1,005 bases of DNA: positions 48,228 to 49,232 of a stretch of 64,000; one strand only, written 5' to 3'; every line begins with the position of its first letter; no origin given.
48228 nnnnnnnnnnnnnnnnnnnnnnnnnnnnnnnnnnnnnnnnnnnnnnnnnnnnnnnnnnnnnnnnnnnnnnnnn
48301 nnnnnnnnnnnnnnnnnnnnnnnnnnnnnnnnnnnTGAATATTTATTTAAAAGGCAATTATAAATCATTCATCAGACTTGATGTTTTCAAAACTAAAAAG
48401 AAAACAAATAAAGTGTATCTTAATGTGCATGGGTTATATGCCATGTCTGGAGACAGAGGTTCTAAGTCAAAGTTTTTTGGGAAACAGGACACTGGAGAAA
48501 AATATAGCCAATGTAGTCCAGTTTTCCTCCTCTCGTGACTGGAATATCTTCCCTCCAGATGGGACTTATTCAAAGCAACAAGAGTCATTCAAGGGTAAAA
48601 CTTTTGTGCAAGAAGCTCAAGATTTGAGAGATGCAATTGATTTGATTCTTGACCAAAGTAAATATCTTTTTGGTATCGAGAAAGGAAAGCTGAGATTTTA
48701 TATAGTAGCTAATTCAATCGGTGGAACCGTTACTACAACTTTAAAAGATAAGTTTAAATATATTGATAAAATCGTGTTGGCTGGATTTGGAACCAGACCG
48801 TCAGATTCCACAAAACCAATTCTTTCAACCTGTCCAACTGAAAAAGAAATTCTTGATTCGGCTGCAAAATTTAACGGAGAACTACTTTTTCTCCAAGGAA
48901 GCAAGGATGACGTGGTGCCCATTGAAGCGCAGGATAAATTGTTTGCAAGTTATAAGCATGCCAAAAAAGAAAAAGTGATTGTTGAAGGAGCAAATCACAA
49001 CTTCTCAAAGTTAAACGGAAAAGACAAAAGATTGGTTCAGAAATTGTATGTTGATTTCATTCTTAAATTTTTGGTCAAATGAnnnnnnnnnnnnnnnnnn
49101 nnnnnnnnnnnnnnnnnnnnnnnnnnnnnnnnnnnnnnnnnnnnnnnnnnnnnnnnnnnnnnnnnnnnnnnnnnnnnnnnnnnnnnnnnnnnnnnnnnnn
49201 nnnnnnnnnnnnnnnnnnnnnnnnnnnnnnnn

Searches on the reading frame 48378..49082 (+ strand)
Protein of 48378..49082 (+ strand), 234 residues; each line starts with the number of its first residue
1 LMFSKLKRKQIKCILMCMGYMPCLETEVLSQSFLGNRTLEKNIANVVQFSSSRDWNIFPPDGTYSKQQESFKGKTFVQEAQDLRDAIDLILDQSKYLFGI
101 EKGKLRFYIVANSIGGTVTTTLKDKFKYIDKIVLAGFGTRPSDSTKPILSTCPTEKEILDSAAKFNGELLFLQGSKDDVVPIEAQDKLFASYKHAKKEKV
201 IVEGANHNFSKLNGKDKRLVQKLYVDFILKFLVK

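Call 74: search_protein_families(library=pfam, proteins=[window:48378-49082:+], max_evalue=0.01)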
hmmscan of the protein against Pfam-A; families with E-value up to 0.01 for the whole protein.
window:48378-49082:+ (234 aa): 3 families
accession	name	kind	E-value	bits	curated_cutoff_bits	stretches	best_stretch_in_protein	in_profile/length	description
PF12146.15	Hydrolase_4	-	8.1e-08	32.3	27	1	154-208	179-233/239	Serine aminopeptidase, S33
PF20408.4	Abhydrolase_11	-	0.0033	17.6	27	1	63-219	40-177/193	Alpha/beta hydrolase domain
PF12695.13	Abhydrolase_5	-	0.0038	17.5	27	0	149-208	87-141/164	Alpha/beta hydrolase family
